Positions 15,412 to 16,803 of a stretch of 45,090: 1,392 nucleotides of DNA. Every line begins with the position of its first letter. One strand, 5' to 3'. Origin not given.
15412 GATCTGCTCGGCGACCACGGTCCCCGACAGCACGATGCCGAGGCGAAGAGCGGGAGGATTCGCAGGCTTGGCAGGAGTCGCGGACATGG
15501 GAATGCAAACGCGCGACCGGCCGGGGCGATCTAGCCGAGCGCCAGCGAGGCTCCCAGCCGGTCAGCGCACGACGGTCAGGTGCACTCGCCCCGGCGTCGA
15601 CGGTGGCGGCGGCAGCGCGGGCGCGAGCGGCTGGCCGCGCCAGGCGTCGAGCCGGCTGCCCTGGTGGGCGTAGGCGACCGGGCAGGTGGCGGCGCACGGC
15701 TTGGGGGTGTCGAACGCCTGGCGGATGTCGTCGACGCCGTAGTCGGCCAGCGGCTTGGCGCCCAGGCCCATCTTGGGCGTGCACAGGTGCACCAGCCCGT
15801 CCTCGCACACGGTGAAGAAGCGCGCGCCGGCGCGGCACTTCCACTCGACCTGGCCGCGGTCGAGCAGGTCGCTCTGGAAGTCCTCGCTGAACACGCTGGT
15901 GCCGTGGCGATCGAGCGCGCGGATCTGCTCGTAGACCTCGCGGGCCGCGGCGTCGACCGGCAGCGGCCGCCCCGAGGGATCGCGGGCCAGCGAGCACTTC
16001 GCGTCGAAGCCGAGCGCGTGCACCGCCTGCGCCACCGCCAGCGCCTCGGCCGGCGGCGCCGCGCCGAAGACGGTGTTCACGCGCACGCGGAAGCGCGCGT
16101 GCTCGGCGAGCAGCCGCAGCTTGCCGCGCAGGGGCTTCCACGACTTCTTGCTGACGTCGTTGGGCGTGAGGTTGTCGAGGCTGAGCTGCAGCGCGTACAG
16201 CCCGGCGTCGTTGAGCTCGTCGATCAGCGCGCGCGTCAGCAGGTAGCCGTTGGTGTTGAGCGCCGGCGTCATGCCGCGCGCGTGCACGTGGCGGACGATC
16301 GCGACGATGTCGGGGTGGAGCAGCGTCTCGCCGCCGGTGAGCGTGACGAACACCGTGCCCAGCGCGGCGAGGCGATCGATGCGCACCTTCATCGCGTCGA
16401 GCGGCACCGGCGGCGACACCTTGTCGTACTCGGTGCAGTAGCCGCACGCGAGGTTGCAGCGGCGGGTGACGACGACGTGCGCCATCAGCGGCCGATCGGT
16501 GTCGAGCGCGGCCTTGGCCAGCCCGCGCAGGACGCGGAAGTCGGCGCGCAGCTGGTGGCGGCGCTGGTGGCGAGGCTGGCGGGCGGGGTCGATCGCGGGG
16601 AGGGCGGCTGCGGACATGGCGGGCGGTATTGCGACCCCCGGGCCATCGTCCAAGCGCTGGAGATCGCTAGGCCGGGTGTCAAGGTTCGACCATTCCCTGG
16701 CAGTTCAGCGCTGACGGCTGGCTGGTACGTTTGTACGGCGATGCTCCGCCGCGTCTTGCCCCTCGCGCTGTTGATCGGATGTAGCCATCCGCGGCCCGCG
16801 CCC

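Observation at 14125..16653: Radical SAM enzyme paired with an AgmX/PglI-like TonB-C-domain membrane protein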

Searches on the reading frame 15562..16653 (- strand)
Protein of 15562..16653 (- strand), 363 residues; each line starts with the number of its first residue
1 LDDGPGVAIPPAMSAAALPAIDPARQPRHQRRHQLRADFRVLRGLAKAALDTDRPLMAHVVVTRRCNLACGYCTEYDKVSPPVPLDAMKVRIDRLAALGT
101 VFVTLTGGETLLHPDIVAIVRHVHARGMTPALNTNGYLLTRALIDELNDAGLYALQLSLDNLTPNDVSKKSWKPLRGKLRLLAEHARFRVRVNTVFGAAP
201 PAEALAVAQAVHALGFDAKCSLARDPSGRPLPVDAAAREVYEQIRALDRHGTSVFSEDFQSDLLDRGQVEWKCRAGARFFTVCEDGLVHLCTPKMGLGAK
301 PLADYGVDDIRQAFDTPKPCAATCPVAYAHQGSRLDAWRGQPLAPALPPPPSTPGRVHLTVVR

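Call 6: search_protein_families(library=pfam, proteins=[window:15562-16653:-], max_evalue=0.01)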
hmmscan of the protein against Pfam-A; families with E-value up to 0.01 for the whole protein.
window:15562-16653:- (363 aa): 1 family
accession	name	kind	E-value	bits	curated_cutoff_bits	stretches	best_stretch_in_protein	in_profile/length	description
PF04055.27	Radical_SAM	-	2.2e-18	67.4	29.5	1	60-171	1-116/166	Radical SAM superfamily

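Call 7: search_protein_families(library=ncbifam, proteins=[window:15562-16653:-], max_evalue=0.01)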
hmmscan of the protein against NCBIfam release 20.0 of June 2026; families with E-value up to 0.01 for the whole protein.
window:15562-16653:- (363 aa): 55 families (the best 25 are shown)
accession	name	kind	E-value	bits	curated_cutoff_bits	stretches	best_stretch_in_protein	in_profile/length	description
TIGR02666.1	moaA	equivalog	4e-18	65.5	284.05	1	60-171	14-134/336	GTP 3',8-cyclase MoaA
TIGR04303.1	GeoRSP_rSAM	equivalog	4.5e-15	56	400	1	55-164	4-113/325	GeoRSP system radical SAM/SPASM protein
TIGR02109.1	PQQ_syn_pqqE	equivalog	6.8e-15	54.9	381.35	1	54-165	5-119/358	pyrroloquinoline quinone biosynthesis protein PqqE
TIGR02668.1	moaA_archaeal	equivalog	2.5e-14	53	325.25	1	60-166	14-123/303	GTP 3',8-cyclase MoaA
TIGR04347.1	pseudo_SAM_Halo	equivalog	3e-14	53.1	525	1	53-163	36-148/390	TIGR04347 family pseudo-SAM/SPASM protein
TIGR04546.1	rSAM_ahbC_deAc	equivalog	4.6e-14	52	650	1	60-163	43-149/390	12,18-didecarboxysiroheme deacetylase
TIGR03913.1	rad_SAM_trio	equivalog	6.8e-14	51.1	591.75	1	52-202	13-170/477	GDL motif peptide-associated radical SAM/SPASM maturase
TIGR04545.1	rSAM_ahbD_hemeb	equivalog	7e-14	52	500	1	61-163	5-110/339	heme b synthase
TIGR04055.1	rSAM_NirJ2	equivalog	4.8e-13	49.3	500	1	62-166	6-112/326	putative heme d1 biosynthesis radical SAM protein NirJ2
TIGR04466.1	rSAM_BlsE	equivalog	1.3e-12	47.8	400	1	86-199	34-150/327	cytosylglucuronate decarboxylase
TIGR04133.1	rSAM_w_lipo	hypoth_equivalog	1.6e-12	47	425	1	62-163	30-137/350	TIGR04133 family radical SAM/SPASM protein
NF001199.0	PRK00164.2-1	equivalog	1.9e-12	47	231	1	60-166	16-125/308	GTP 3',8-cyclase MoaA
NF045702.1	rSAM_GDGT_ether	equivalog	2e-12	46.5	450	1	55-173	85-212/486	tetraether lipid synthase Tes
NF049973.1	radical_Rv1681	equivalog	4.4e-12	45.6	380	1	65-218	81-241/326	Rv1681 family radical SAM protein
TIGR04053.2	TIGR04053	equivalog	1e-11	44.7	395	1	53-215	5-177/366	TIGR04053 family radical SAM/SPASM domain-containing protein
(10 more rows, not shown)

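Call 8: find_homologous_proteins(query=window:15562-16653:-)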
Query window:15562-16653:- (363 aa): 5190 proteins with E <= 0.001 among 8000 candidates; the best 120 are listed.
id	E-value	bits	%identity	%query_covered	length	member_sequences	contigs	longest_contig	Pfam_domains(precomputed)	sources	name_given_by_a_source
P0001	4.4e-220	748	95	97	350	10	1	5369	PF04055.28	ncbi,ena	-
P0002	3.9e-202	689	91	93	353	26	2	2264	PF04055.28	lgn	-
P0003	7.9e-199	678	92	90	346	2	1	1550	PF04055.28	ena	-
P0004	2.1e-182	624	79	97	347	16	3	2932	PF04055.28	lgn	-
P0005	2.7e-178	611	80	92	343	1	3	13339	PF04055.28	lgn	-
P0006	2.5e-162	558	75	93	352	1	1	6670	PF04055.28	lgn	-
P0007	5.1e-155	534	68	93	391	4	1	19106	PF04055.28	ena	-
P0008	5.9e-154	531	69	91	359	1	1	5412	PF04055.28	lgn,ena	-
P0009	2.8e-153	529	73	93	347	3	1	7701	PF04055.28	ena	-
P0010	2.4e-152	525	71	90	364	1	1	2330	PF04055.28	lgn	-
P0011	5.4e-152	524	69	90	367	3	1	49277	PF04055.28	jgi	jgi:MoaA/NifB/PqqE/SkfB family radical SAM enzyme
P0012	9.0e-152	524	67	90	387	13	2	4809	PF04055.28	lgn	-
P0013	4.0e-151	521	68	92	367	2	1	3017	PF04055.28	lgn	-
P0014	1.6e-142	493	72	85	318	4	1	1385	PF04055.28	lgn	-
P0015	1.4e-138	480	68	84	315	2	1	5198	PF04055.28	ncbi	-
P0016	2.0e-138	480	67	86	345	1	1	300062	PF04055.28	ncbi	ncbi:MAG: radical SAM protein [Kofleriaceae bacterium]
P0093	1.8e-127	444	59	91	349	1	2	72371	PF04055.28,PF13353.12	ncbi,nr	ncbi:MAG: radical SAM protein [Myxococcota bacterium]|nr:radical SAM protein [Deltaproteobacteria ba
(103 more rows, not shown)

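Call 9: find_encoding_contigs(protein=P0016, flank=8000, max_places=2)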
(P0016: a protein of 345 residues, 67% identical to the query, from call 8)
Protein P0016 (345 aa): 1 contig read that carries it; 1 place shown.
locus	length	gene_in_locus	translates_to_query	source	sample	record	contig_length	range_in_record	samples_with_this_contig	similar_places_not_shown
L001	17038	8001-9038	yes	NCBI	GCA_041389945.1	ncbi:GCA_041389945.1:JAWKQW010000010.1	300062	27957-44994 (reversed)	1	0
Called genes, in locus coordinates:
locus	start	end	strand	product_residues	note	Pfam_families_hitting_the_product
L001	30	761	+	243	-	-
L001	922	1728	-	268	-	-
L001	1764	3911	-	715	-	PF07719:TPR_2 (faint), PF13174:TPR_6 (faint), PF13428:TPR_14 (faint), PF12895:ANAPC3 (faint), PF13374:TPR_10 (faint), PF13432:TPR_16 (weak), PF01464:SLT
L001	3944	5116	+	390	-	PF02771:Acyl-CoA_dh_N, PF02770:Acyl-CoA_dh_M, PF00441:Acyl-CoA_dh_1, PF08028:Acyl-CoA_dh_2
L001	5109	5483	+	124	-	PF08543:Phos_pyr_kin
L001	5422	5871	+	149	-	PF08543:Phos_pyr_kin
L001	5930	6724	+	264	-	-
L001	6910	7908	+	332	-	-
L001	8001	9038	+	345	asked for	PF04055:Radical_SAM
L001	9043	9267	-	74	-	PF09905:VF530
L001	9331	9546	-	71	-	-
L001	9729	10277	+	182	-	PF01370:Epimerase (weak), PF08338:DUF1731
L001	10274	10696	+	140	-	PF01230:HIT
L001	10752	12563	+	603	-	PF00999:Na_H_Exchanger, PF02254:TrkA_N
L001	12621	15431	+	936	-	-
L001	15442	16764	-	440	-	-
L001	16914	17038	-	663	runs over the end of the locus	PF08448:PAS_4 (faint), PF13426:PAS_9 (faint), PF00989:PAS, PF13188:PAS_8 (weak), PF00512:HisKA (weak), PF02518:HATPase_c, PF00072:Response_reg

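Call 10: find_encoding_contigs(protein=P0093, flank=8000, max_places=2)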
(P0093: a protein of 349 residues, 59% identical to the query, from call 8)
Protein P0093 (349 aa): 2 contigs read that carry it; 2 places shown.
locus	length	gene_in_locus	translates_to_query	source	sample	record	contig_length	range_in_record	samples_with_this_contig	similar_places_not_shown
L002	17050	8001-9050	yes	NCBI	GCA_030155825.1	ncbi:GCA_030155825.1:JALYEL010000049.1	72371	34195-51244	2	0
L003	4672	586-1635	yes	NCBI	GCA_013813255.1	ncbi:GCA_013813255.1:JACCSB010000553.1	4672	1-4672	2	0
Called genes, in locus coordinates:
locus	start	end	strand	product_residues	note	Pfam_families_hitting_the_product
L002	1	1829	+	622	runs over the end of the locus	PF17900:Peptidase_M1_N, PF01433:Peptidase_M1, PF09127:Leuk-A4-hydro_C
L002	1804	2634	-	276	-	-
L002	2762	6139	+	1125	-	PF00069:Pkinase, PF07714:PK_Tyr_Ser-Thr, PF25174:Beta-prop_THOC3, PF25173:Beta-prop_WDR3_1st, PF25175:Beta-prop_WDR5, PF23381:Beta-prop_IFT122_1st, PF24807:WD40_CDC20-Fz, PF24814:WD40_Prp19, +54 more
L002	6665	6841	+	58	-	-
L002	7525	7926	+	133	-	-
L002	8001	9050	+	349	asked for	PF04055:Radical_SAM, PF13353:Fer4_12 (weak)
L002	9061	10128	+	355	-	PF06267:DUF1028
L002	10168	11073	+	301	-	-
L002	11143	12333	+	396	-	PF00083:Sugar_tr, PF07690:MFS_1, PF06609:TRI12, PF07690:MFS_1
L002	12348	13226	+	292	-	PF13449:Phytase-like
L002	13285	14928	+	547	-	PF00069:Pkinase, PF07714:PK_Tyr_Ser-Thr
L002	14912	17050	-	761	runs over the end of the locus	PF00069:Pkinase, PF07714:PK_Tyr_Ser-Thr, PF08308:PEGA, PF13620:CarboxypepD_reg (weak), PF08308:PEGA (weak)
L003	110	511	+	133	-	-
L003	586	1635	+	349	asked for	PF04055:Radical_SAM, PF13353:Fer4_12 (weak)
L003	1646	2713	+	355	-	PF06267:DUF1028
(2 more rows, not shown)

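Call 11: find_related_loci(query=window:15562-16653:-, collection=genome_contigs, flank=6000)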
Query window:15562-16653:- (363 aa) in genome_contigs; peptide patterns used: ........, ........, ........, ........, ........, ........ (x = any residue, [..] = any of these).
284 stretches matched a pattern; 99 encode a relative of the query (tblastn E <= 1e-3); the best 80 are kept; 80 distinct loci.
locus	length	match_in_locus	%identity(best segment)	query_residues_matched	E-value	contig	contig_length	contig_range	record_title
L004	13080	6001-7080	94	1-363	0e+0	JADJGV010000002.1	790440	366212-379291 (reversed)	MAG: Myxococcales bacterium isolate Damh_18-Q3-R51-60_BATAC.454 tig00000502-10-7904850, whole genome shotgun sequence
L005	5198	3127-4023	73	43-341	3e-147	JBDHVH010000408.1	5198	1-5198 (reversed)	MAG: Kofleriaceae bacterium isolate AS-MICRO-OLR.47 NODE_86223_length_5198_cov_5.420327, whole genome shotgun sequence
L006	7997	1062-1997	68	36-344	7e-135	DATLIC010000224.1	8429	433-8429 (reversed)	MAG TPA_asm: Kofleriaceae bacterium isolate SMAG_U13657 k141_319097, whole genome shotgun sequence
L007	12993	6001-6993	64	34-362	3e-134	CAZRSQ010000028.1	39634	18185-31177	MAG TPA_asm: uncultured Kofleriaceae bacterium isolate SRP287051_co2_177 genome assembly, contig: NODE_2197_length_39634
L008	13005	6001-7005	60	21-362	7e-132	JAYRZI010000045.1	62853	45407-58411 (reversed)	MAG: Haliangiales bacterium isolate EBPR_s472bin.6 NODE_305_length_62853_cov_8.088496, whole genome shotgun sequence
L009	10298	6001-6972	63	44-361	1e-131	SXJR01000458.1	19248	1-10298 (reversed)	MAG: Myxococcales bacterium isolate F1-120-MAGs089 F1-120__c669171, whole genome shotgun sequence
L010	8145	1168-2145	64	38-361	2e-128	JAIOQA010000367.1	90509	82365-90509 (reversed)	MAG: Deltaproteobacteria bacterium isolate LakeFargette_0920_ALND_MAG_72_12 LacPavin_0920_ALND_scaffold_566229, whole ge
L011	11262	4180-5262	59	10-363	2e-123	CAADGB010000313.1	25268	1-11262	uncultured delta proteobacterium isolate PRO4.fa.gz genome assembly, contig: k127_140722, whole genome shotgun sequence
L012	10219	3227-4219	61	37-363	4e-116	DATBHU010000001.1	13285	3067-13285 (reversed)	MAG TPA_asm: Polyangia bacterium isolate SMAG_U3876 k141_3208276, whole genome shotgun sequence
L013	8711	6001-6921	61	36-341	3e-115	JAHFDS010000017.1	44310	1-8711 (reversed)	MAG: Myxococcales bacterium isolate nzgw250 NODE_465_length_44311_cov_4.145621, whole genome shotgun sequence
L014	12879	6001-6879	54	51-341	8e-102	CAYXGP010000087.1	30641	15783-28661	MAG TPA_asm: uncultured Enterobacterales bacterium isolate binchicken_co141_40 genome assembly, contig: NODE_6610_length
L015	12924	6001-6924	46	45-349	1e-85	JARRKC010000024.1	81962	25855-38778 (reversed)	MAG: Acidobacteriota bacterium isolate Spart_036_MAG scaffold_201, whole genome shotgun sequence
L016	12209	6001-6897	42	55-348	6e-67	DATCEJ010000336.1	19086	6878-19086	MAG TPA_asm: Roseiarcus sp. isolate SMAG_U7750 k141_326900, whole genome shotgun sequence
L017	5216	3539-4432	41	55-347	1e-65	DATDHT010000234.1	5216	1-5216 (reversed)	MAG TPA_asm: Roseiarcus sp. isolate SMAG_U285 k141_736883, whole genome shotgun sequence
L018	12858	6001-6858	41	55-341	6e-65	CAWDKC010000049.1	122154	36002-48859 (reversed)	MAG: uncultured Alphaproteobacteria bacterium isolate MFD06435.bin.2.142 genome assembly, contig: contig_7153, whole gen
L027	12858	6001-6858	41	55-341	2e-63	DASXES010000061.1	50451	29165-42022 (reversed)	MAG TPA_asm: Roseiarcus sp. isolate SMAG_U5118 k141_217736, whole genome shotgun sequence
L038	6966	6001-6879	42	55-348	8e-62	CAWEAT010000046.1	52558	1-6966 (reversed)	MAG: uncultured Alphaproteobacteria bacterium isolate MFD05502.bin.2.63 genome assembly, contig: contig_66821, whole gen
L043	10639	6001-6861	37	55-341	2e-60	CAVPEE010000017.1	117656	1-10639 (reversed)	MAG: uncultured Alphaproteobacteria bacterium isolate MFD00125.bin.3.45 genome assembly, contig: contig_18426, whole gen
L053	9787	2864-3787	35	36-338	3e-55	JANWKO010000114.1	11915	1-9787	MAG: Gammaproteobacteria bacterium isolate CRAIB_MAG95 c_000000052754, whole genome shotgun sequence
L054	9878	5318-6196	39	55-347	2e-54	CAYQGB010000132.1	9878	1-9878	MAG TPA_asm: uncultured Calditrichaceae bacterium isolate SRP162660_co2_186 genome assembly, contig: NODE_3918_length_98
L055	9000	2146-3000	38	55-339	2e-54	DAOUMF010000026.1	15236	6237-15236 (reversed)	MAG TPA_asm: Dehalococcoidia bacterium isolate W31_80 k127_554927, whole genome shotgun sequence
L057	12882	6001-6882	38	42-336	2e-53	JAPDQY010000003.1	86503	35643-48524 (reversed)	MAG: Candidatus Coneutiohabitans thermophilus isolate ZMQR_201803_bins_22 ZMQR_201803_bins_22_scaffold_3, whole genome s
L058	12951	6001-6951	36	17-344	3e-52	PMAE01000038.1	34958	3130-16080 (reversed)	MAG: Gemmatimonadetes bacterium isolate palsa_1248 73.20120700_P2D.7_contig_273, whole genome shotgun sequence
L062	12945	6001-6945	36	22-337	4e-51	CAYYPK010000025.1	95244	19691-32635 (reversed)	MAG TPA_asm: uncultured bacterium isolate SRP200020_co5_420 genome assembly, contig: NODE_293_length_95244_cov_6.636124,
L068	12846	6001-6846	38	55-336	5e-50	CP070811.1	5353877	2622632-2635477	MAG: Anaerolineales bacterium isolate bin12 chromosome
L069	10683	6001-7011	35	12-336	3e-50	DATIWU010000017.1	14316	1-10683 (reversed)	MAG TPA_asm: Gemmatimonadales bacterium isolate SMAG_U15231 k141_1448293, whole genome shotgun sequence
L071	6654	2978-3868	37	32-336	3e-50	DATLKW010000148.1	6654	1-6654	MAG TPA_asm: Gemmatimonadales bacterium isolate SMAG_U13732 k141_160081, whole genome shotgun sequence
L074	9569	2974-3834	37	55-341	1e-49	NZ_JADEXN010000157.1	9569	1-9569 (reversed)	Zarconia navalis LEGE 11467 NODE_180_length_9569_cov_2.62603, whole genome shotgun sequence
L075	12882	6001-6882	36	42-336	3e-49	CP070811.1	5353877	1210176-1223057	MAG: Anaerolineales bacterium isolate bin12 chromosome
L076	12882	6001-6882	37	42-336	6e-49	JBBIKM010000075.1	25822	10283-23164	MAG: bacterium isolate BQS170218_bin_186 NODE_704_length_25822_cov_5.439128, whole genome shotgun sequence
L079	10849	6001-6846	36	55-336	7e-47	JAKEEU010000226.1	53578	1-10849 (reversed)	MAG: candidate division KSB1 bacterium isolate PMV_1_maxbin.001 PMV_1_maxbin.001.k101_966844, whole genome shotgun seque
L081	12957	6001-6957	32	10-336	6e-45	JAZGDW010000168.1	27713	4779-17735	MAG: Candidatus Krumholzibacteriia bacterium isolate SCS3bin.53 SCS3bin.53_168, whole genome shotgun sequence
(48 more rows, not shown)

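Call 14: search_solved_structures(query=window:15562-16653:-, max_evalue=0.001, show_alignments=2)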
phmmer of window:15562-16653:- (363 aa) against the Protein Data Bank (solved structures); distinct sequences matched with E-value up to 0.001: 9.
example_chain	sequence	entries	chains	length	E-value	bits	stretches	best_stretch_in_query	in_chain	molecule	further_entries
7vob_C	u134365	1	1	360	1.2e-09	41.1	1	63-198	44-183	Cytosylglucuronate decarboxylase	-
7voc_C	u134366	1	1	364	1.2e-09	41.1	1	63-198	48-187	Cytosylglucuronate decarboxylase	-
6c8v_A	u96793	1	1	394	3e-08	36.5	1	56-165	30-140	Coenzyme PQQ synthesis protein E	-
8wm2_A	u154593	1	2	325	7.3e-07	31.9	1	52-169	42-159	Fe-S radical SAM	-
7wzv_A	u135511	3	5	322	3.8e-05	26.3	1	59-143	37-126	4Fe-4S cluster-binding domain-containing protein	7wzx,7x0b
1tv7_A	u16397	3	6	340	4.4e-05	26.1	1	59-163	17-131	Molybdenum cofactor biosynthesis protein A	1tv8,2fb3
2fb2_A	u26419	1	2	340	5e-05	25.9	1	60-163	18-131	Molybdenum cofactor biosynthesis protein A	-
6efn_A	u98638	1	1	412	6.3e-05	25.6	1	48-163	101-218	Sporulation killing factor maturation protein SkfB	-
7n7h_A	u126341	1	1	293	0.0005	22.6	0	56-124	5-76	VIPERIN-LIKE ENZYME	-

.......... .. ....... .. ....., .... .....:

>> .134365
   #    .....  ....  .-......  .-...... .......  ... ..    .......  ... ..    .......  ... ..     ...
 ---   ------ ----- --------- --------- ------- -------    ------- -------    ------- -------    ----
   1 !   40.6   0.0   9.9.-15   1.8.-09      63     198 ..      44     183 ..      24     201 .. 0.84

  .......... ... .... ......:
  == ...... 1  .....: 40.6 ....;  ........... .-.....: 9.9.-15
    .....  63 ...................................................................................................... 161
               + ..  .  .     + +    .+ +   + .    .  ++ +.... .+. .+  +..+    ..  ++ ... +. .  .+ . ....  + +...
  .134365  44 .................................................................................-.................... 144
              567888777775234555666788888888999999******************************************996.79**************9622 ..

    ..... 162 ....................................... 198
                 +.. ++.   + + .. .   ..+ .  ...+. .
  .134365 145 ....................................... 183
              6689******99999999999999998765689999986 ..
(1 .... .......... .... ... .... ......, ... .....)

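Call 41: predict_structure(alignment_id=A2)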
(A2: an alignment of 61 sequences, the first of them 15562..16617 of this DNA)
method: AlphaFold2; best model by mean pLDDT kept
length: 351 residues; sequences in the alignment: 61
mean_pLDDT: 84.7   pTM: 0.87
mean pLDDT of the five models: 84.7, 84.3, 84.0, 83.1, 81.1
residues with pLDDT >= 90: 183; 70-90: 101; 50-70: 59; < 50: 8
segments of 3 or more residues with pLDDT < 50: 1-3
pLDDT, mean of each block of 10 residues (from residue 1): 56 64 89 95 95 62 64 98 98 92 98 98 95 98 93 86 95 94 88 93 89 77 90 78 73 83 91 87 79 97 90 76 88 71 53 41
secondary structure, 60 per line:
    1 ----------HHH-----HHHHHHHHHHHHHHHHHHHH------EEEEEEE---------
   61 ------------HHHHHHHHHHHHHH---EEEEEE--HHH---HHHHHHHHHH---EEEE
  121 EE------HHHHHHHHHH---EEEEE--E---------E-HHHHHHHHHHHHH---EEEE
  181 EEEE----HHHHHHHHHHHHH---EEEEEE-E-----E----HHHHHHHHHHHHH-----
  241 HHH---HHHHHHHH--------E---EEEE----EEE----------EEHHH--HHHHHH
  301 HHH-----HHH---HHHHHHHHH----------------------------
elements in order: H19-38 E45-51 H73-86 E90-95 H104-113 E117-122 H129-138 E142-146 H161-173 E177-184 H189-201 E205-210 H223-235 H247-254 E267-270 E275-277 H295-303 H315-323

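Call 44: fold_search(model_id=the predicted structure, library=pdb)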
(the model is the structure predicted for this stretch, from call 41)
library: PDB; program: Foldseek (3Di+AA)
matches with E <= 10: 1809; with E <= 0.001: 217
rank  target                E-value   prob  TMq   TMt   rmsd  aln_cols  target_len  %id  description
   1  6efn                  2.6e-12  1.00  0.58  0.54   6.3       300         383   20  Structure of a RiPP maturase, SkfB (released 2018-10-24)
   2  7vob                  6.4e-12  1.00  0.56  0.59   5.9       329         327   20  The crystal structure of a Radical SAM Enzyme BlsE involved in the Biosynthesis of Blasticidin S (released 2022-05-04)
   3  6c8v                  4.0e-11  1.00  0.50  0.56   7.7       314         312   18  X-ray structure of PqqE from Methylobacterium extorquens (released 2018-02-14)
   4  8wm2_A                4.8e-10  1.00  0.50  0.57  10.4       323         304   20  Crystal structure of AbmM (released 2024-10-09)
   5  8hzv_C                4.8e-10  1.00  0.47  0.37  10.1       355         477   16  The crystal structure of a Radical SAM Enzyme DesII (released 2024-07-10)
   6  5v1s_A                5.7e-10  1.00  0.56  0.48   5.9       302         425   16  Crystal structure of Streptococcus suis SuiB bound to S-adenosylmethionine (released 2017-08-30)
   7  2fb2_B                6.1e-10  1.00  0.44  0.47   4.5       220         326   23  Structure of the MoaA Arg17/266/268/Ala triple mutant (released 2006-05-09)
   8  5vsl_A                6.8e-10  1.00  0.52  0.67   4.9       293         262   16  Crystal structure of viperin with bound [4Fe-4S] cluster and S-adenosylhomocysteine (SAH) (released 2017-06-14)
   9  6q2q_A                7.7e-10  1.00  0.52  0.61   6.7       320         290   16  Crystal structure of mouse viperin bound to uridine triphosphate and S-adenosylhomocysteine (released 2020-01-22)
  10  8hzv_A                7.7e-10  1.00  0.47  0.36  10.1       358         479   18  The crystal structure of a Radical SAM Enzyme DesII (released 2024-07-10)
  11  5v1q_A                1.0e-09  1.00  0.56  0.47   8.2       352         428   15  Crystal structure of Streptococcus suis SuiB (released 2017-08-30)
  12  5v1t_A                1.2e-09  1.00  0.57  0.47   8.2       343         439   14  Crystal structure of Streptococcus suis SuiB bound to precursor peptide SuiA (released 2017-08-30)
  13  8hzv_D                1.3e-09  1.00  0.46  0.36   9.6       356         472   15  The crystal structure of a Radical SAM Enzyme DesII (released 2024-07-10)
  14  6q2p_A                1.4e-09  1.00  0.52  0.61   6.1       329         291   16  Crystal structure of mouse viperin bound to cytidine triphosphate and S-adenosylhomocysteine (released 2020-01-22)
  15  5vsl_B                1.7e-09  1.00  0.50  0.66   6.1       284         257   18  Crystal structure of viperin with bound [4Fe-4S] cluster and S-adenosylhomocysteine (SAH) (released 2017-06-14)
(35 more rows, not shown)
